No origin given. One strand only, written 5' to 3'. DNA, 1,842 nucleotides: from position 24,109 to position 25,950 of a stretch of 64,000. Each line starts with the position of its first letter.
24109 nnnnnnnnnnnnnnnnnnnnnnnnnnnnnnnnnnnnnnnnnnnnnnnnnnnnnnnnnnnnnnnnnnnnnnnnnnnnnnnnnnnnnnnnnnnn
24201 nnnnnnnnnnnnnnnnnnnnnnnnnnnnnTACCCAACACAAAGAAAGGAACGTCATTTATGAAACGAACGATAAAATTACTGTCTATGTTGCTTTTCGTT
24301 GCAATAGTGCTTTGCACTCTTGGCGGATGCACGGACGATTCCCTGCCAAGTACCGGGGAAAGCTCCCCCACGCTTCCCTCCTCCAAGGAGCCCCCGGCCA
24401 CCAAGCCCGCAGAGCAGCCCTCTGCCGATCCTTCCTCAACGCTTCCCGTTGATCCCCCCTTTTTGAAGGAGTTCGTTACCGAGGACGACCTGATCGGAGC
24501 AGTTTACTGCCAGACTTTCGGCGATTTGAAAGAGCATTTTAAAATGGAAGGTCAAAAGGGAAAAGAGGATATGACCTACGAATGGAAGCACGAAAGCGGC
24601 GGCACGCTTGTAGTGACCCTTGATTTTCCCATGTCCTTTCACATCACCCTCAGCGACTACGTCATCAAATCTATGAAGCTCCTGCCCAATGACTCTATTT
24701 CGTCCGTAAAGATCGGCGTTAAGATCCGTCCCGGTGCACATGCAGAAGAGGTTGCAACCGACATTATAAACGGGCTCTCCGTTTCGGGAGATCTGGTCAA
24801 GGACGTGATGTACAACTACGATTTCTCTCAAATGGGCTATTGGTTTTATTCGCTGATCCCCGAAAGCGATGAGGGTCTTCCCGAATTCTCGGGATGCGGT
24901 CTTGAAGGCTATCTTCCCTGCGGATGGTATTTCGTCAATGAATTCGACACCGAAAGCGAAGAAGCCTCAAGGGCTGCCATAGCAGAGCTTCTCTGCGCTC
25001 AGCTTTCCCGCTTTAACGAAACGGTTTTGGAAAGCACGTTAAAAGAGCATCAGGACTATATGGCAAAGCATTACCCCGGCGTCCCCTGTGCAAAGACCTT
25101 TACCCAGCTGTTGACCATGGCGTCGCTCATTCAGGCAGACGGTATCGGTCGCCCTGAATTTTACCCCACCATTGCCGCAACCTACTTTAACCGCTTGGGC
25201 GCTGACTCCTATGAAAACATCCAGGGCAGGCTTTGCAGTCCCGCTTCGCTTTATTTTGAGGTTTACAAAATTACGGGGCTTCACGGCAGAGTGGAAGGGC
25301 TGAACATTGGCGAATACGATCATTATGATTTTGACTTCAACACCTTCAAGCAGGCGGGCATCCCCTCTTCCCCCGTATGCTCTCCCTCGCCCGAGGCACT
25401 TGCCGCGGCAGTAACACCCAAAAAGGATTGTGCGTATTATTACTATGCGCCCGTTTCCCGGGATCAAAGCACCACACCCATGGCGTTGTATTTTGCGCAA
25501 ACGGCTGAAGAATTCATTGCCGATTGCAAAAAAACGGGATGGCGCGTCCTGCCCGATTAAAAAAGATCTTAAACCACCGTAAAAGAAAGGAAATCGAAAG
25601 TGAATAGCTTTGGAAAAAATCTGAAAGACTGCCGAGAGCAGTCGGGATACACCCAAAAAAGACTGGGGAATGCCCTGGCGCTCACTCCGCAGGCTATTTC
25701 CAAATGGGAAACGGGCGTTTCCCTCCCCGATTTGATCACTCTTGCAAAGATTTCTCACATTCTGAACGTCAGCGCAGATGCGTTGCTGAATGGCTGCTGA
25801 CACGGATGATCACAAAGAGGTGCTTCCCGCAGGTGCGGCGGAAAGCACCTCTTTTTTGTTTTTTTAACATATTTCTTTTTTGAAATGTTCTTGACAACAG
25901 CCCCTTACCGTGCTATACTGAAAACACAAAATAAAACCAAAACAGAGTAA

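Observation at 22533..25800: ECF sigma cluster whose anti-sigma factor ends in a PASTA domain and is followed by an MltG-like lipoprotein with an altered catalytic motif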

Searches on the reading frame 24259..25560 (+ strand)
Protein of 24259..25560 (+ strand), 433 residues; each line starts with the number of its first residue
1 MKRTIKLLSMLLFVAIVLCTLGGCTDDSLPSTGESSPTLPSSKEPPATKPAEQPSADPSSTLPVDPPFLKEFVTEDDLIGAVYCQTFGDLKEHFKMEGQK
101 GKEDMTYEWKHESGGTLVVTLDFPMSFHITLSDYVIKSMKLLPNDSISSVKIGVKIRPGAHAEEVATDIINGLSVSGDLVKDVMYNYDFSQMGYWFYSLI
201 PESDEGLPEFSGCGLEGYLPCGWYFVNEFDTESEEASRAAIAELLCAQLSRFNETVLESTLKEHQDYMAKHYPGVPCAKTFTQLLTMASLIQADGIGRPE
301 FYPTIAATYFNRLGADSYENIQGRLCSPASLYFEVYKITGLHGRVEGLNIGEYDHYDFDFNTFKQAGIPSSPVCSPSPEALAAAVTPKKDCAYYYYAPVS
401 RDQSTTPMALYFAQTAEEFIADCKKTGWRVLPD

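Call 3: search_protein_families(library=pfam, proteins=[window:24259-25560:+], max_evalue=1)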
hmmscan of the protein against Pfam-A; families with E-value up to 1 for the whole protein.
window:24259-25560:+ (433 aa): 1 family
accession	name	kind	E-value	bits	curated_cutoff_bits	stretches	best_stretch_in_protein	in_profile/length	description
PF02618.21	YceG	-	1.8e-19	70.7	32.4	1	151-423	70-273/275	YceG-like family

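Call 4: search_protein_families(library=ncbifam, proteins=[window:24259-25560:+], max_evalue=1)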
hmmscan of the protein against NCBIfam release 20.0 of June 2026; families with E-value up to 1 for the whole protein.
window:24259-25560:+ (433 aa): 3 families
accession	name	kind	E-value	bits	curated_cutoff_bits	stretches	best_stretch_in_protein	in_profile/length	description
TIGR00247.1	TIGR00247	hypoth_equivalog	1.5e-06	27.5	103.4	1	148-396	107-316/347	endolytic transglycosylase MltG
NF007619.0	PRK10270.1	equivalog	0.0017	17.4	532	1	279-397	203-308/340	cell division protein YceG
TIGR04386.1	ThiC_like_1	exception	0.19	10.4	700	1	150-182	221-253/426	B12 lower ligand biosynthesis ThiC-like protein BzaB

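Call 5: search_solved_structures(query=window:24259-25560:+, max_evalue=1, show_alignments=4)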
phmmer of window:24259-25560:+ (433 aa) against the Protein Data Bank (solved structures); distinct sequences matched with E-value up to 1: 5.
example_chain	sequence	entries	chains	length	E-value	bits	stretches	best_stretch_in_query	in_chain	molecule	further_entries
4iiw_A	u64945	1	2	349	0.0015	21.3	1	282-418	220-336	Lmo1499 protein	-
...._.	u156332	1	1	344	0.0063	19.2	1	358-409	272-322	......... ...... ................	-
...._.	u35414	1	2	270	0.34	13.6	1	279-397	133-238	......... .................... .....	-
5a79_A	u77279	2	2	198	0.36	13.5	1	328-418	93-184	CAPSID PROTEIN | BARLEY STRIPE MOSAIC VIRUS NARROW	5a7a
8yq7_A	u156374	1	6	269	0.48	13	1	356-419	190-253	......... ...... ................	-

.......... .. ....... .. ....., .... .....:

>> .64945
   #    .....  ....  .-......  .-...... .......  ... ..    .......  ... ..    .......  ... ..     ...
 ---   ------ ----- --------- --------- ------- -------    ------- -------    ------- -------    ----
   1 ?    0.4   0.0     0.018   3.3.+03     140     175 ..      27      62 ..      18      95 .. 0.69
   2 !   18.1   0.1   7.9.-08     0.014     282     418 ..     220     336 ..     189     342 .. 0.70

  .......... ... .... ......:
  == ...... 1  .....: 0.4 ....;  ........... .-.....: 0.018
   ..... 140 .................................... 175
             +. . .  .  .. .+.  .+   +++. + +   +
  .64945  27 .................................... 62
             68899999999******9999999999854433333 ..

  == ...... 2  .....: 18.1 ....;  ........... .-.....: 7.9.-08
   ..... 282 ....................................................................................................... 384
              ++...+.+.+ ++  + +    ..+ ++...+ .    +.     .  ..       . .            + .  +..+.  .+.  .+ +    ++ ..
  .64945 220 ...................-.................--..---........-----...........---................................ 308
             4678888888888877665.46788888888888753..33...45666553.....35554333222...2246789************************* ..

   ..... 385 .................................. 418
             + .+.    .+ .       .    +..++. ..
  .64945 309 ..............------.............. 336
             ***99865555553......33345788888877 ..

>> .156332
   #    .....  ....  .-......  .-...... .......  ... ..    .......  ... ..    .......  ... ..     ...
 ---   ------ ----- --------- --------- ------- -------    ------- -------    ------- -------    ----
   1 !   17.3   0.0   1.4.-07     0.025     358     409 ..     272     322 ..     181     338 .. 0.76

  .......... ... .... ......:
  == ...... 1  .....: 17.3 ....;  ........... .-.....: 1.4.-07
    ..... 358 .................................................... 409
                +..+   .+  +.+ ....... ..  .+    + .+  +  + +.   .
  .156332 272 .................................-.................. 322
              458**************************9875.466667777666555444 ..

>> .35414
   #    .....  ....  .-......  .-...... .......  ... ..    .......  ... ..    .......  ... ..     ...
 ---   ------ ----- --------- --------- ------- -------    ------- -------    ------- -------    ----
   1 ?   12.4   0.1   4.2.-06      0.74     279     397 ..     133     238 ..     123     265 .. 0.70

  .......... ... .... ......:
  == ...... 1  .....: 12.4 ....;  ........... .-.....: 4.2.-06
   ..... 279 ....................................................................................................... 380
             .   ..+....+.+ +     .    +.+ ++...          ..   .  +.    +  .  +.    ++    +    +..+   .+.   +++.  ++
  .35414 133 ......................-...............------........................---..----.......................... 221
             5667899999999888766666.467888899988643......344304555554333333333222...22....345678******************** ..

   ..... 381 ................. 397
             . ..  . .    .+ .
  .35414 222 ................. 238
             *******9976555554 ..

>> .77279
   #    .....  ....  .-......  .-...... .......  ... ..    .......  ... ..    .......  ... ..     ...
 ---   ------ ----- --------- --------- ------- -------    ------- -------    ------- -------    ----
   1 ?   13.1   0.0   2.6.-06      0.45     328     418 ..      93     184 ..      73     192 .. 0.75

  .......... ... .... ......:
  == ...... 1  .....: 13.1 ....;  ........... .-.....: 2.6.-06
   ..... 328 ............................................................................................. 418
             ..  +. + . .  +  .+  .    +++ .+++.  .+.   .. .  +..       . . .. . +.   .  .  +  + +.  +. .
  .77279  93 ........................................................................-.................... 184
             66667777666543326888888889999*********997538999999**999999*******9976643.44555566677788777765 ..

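Call 8: find_homologous_proteins(query=window:24259-25560:+, max_evalue=0.001)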
Query window:24259-25560:+ (433 aa): 3 proteins with E <= 0.001 among 8000 candidates.
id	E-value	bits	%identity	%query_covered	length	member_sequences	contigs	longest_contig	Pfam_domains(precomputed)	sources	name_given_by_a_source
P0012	2.7e-294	994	99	100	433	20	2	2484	PF02618.22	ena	-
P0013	4.8e-238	809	81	100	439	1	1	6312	PF02618.22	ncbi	-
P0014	1.1e-231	788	80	100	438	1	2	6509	PF02618.22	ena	-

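Call 11: find_encoding_contigs(protein=P0013, flank=10000, max_places=4)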
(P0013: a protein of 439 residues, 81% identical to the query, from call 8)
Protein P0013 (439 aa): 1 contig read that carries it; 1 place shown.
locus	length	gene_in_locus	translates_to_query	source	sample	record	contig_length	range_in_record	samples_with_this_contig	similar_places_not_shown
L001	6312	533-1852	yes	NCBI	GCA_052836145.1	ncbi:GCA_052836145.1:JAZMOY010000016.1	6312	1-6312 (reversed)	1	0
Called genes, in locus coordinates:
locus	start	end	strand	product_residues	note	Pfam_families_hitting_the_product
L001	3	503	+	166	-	?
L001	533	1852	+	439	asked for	PF02618:YceG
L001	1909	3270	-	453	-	PF00756:Esterase, PF00326:Peptidase_S9 (weak)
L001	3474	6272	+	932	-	PF13385:Laminin_G_3, PF03009:GDPD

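Call 47: search_protein_representatives(protein=window:24259-25560:+)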
Query: 433 residues. Proteins with E-value up to 0.001 (for the whole library): 288; up to 1e-10: 6; up to 1e-30: 2. The best 150 are listed.
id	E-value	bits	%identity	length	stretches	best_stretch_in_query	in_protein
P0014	3.6e-232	787.9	80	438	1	1-433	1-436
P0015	5.9e-38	147.9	31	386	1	9-388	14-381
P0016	1.8e-25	106.8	36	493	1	213-421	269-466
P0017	3.6e-19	86.0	33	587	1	179-416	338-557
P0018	5.1e-17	78.9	26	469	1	151-401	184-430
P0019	1.1e-14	71.3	32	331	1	239-418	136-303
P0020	8.9e-09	51.8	32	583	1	260-428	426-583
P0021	1.3e-08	51.3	31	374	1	95-427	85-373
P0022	1.4e-08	51.1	39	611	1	276-400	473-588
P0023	1.6e-08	50.9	30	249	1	12-207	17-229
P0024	8.4e-08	48.5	35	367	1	281-398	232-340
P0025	1.0e-07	48.3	29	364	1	255-419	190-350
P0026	1.1e-07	48.1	30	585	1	158-399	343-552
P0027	1.2e-07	48.0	34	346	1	281-427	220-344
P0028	2.4e-07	47.0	33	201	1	256-403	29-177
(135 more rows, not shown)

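Call 53: find_encoding_contigs(protein=P0015, flank=8000, max_places=4)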
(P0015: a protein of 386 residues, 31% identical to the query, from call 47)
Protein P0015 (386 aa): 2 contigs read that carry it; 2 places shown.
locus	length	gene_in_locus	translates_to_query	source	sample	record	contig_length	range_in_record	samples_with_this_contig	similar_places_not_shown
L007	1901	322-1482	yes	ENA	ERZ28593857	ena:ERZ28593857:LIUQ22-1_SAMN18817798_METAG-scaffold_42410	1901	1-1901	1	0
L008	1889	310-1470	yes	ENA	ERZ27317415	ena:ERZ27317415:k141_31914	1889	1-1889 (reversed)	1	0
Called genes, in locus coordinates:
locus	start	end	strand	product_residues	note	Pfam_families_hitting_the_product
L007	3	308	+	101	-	?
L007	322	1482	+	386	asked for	PF02618:YceG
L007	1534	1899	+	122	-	?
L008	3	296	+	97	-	?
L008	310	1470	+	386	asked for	PF02618:YceG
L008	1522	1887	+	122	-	?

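Call 63: search_protein_families(library=pfam, proteins=[P0015], max_evalue=0.1)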
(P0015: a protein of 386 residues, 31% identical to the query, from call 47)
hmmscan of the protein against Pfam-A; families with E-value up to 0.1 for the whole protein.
P0015 (386 aa): 2 families
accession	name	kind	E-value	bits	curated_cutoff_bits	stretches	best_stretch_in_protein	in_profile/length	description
PF02618.21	YceG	-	1.3e-21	77.7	32.4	1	82-381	2-245/275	YceG-like family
PF04355.18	BamE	-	0.026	14.7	23.2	1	76-97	5-26/71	Outer membrane protein assembly factor BamE domain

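Call 65: predict_structure(alignment_id=A5)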
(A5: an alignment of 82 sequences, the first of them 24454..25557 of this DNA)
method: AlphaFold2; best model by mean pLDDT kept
length: 368 residues; sequences in the alignment: 82
mean_pLDDT: 80.8   pTM: 0.80
mean pLDDT of the five models: 80.8, 80.2, 79.8, 79.7, 78.5
residues with pLDDT >= 90: 216; 70-90: 51; 50-70: 46; < 50: 55
segments of 3 or more residues with pLDDT < 50: 1-22, 35-40, 46-55, 59-71
pLDDT, mean of each block of 10 residues (from residue 1): 30 42 52 49 48 46 40 55 81 93 94 96 96 93 87 95 94 97 96 97 97 97 97 95 97 93 91 73 68 92 96 97 97 71 84 92 72
secondary structure, 60 per line:
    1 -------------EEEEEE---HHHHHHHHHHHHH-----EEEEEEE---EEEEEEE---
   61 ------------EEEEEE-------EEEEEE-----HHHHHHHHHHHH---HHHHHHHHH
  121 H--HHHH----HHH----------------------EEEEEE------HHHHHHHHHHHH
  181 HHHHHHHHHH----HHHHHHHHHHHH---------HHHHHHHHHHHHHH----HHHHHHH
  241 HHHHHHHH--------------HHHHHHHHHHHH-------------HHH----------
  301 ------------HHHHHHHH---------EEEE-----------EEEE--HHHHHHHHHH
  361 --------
elements in order: E14-19 H23-35 E41-47 E51-57 E73-78 E86-91 H97-108 H112-121 H124-127 E157-162 H169-190 H195-206 H216-229 H234-248 H263-274 H313-320 E330-333 E345-348 H351-360

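Call 69: fold_search(model_id=the predicted structure, library=pdb)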
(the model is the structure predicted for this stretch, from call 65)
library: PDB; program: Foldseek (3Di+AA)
matches with E <= 10: 224; with E <= 0.001: 10
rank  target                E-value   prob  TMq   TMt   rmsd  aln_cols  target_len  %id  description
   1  4iiw_B                1.5e-09  1.00  0.49  0.57   5.1       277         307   18  2.6 Angstrom Crystal Structure of Putative yceG-like Protein lmo1499 from Listeria monocytogenes (released 2013-01-16)
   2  8yq7_C                4.6e-09  1.00  0.47  0.70   5.8       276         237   18  Acinetobacter baumannii membrane-bound lytic murein transglycosylase G (released 2025-03-26)
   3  4iiw_A                9.3e-09  1.00  0.48  0.57   5.1       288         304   18  2.6 Angstrom Crystal Structure of Putative yceG-like Protein lmo1499 from Listeria monocytogenes (released 2013-01-16)
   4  8yq7_A                1.4e-08  1.00  0.45  0.70   5.5       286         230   17  Acinetobacter baumannii membrane-bound lytic murein transglycosylase G (released 2025-03-26)
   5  8yq7_E                3.7e-08  1.00  0.47  0.71   5.9       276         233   18  Acinetobacter baumannii membrane-bound lytic murein transglycosylase G (released 2025-03-26)
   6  8yq7_B                8.3e-08  1.00  0.48  0.70   5.5       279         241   18  Acinetobacter baumannii membrane-bound lytic murein transglycosylase G (released 2025-03-26)
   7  8yq7_D                8.3e-08  1.00  0.47  0.71   5.8       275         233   18  Acinetobacter baumannii membrane-bound lytic murein transglycosylase G (released 2025-03-26)
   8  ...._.                1.1e-07  1.00  0.47  0.64   5.8       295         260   16  Crystal structure of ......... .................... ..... from Escherichia coli (released 2007-09-04)
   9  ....                  2.9e-07  1.00  0.44  0.47   6.1       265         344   17  Crystal structure of endolytic transglycosylase MltG (released 2024-11-13)
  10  8yq7_F                4.8e-07  1.00  0.44  0.71   6.2       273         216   17  Acinetobacter baumannii membrane-bound lytic murein transglycosylase G (released 2025-03-26)
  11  7pjz_x                2.2e-01  0.09  0.12  0.08  19.5       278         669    9  Structure of the 70S-EF-G-GDP ribosome complex with tRNAs in chimeric state 2 (CHI2-EF-G-GDP) (released 2021-10-20)
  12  6a29_A                5.1e-01  0.06  0.10  0.13  15.0       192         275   10  Crystal structure of PprA A139R mutant (released 2018-12-26)
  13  6a29_E                7.8e-01  0.05  0.09  0.12  16.7       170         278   10  Crystal structure of PprA A139R mutant (released 2018-12-26)
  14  8q8o_A                1.1e+00  0.05  0.10  0.19  15.4       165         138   14  PA14_16140 protein: the regulator of an operon involved in the biofilm formation in PA14 P. aeruginosa (released 2024-02-28)
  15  6fq1_B                1.4e+00  0.28  0.11  0.22   5.7        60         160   13  Crystal structure of the RRM12 domain of IMP3 (released 2018-09-05)
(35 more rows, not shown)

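Call 84: find_related_loci(query=A7, collection=metagenome_contigs, flank=5000)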
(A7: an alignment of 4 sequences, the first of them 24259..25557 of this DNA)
Query A7 (433 aa) in metagenome_contigs; peptide patterns used: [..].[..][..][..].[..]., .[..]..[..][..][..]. (x = any residue, [..] = any of these).
368 stretches matched a pattern, but none encodes a relative of the query by tblastn (E <= 1e-3).

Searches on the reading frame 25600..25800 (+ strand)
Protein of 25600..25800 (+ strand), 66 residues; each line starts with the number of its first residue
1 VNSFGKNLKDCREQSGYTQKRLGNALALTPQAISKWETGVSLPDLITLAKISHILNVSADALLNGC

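Call 3: search_protein_families(library=pfam, proteins=[window:25600-25800:+], max_evalue=1)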
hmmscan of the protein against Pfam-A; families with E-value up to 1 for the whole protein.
window:25600-25800:+ (66 aa): 6 families
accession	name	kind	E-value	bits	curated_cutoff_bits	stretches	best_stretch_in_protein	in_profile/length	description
PF01381.28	HTH_3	-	4.3e-14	52.7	23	1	8-61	1-54/55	Helix-turn-helix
PF12844.13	HTH_19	-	1.2e-09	38.3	30.2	1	5-65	1-61/64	Helix-turn-helix domain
PF13560.12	HTH_31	-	3.2e-08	34.2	27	1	4-60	2-59/64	Helix-turn-helix domain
PF13443.12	HTH_26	-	0.0065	17.1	22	1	7-58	1-53/63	Cro/C1-type HTH DNA-binding domain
PF00157.23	Pou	-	0.016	15.6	27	1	1-27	6-32/72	Pou domain - N-terminal to homeobox domain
PF14549.12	P22_Cro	-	0.025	14.8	30.2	1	19-43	12-34/60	DNA-binding transcriptional regulator Cro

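Call 4: search_protein_families(library=ncbifam, proteins=[window:25600-25800:+], max_evalue=1)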
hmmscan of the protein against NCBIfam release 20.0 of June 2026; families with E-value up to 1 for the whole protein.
window:25600-25800:+ (66 aa): 16 families
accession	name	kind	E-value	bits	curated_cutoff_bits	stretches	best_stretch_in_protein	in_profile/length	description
NF041951.1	phage_RstR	subfamily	4.6e-13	49.4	80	1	3-63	2-62/108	RstR family transcriptional repressor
NF052239.1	antitox_spr1629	equivalog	2e-08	33.8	335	1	4-59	3-58/377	spr1629 family repressor/antitoxin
NF007257.0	PRK09706.1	subfamily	1.3e-06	28.3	101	1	3-65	5-67/135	transcriptional repressor DicA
NF047948.1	male_kill_WMK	equivalog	1.9e-06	27.5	300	1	3-63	162-222/300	WO male-killing family protein Wmk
TIGR03830.1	CxxCG_CxxCG_HTH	subfamily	1.5e-05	24.7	61.8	1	5-44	67-106/127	type II TA system antitoxin MqsA family protein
NF007408.0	PRK09943.1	equivalog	2.6e-05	23.9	211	1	3-59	7-63/185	HTH-type transcriptional regulator PuuR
TIGR00270.2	TIGR00270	equivalog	3.4e-05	23.7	110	1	3-58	75-130/159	multiprotein bridging factor aMBF1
TIGR03070.1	couple_hipB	subfamily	4.5e-05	23.3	71.65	1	4-57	3-56/58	type II toxin-antitoxin system Y4mF family antitoxin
NF007271.0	PRK09726.1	equivalog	0.00072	19.5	79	1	6-58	15-67/88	type II toxin-antitoxin system antitoxin HipB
NF006015.0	PRK08154.1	subfamily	0.00094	18.4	204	1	2-64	29-91/314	anaerobic benzoate catabolism transcriptional regulator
NF047542.1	telomere_Tap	equivalog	0.0016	17.2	600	1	11-56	25-70/695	telomere-associated protein Tap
NF003162.0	PRK04140.1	equivalog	0.0017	17.5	263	1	5-58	128-181/317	transcriptional regulator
NF041575.1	antitoxPezA_Strep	equivalog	0.09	12.7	290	1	4-58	2-56/158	type II toxin-antitoxin system antitoxin PezA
NF040522.1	VC1465_fam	subfamily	0.17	12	70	1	9-40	2-33/111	VC1465 family Xer recombination activation factor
NF046032.1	TransRegSlrRBacil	equivalog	0.18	11.9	250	1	5-62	3-61/149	HTH-type transcriptional regulator SlrR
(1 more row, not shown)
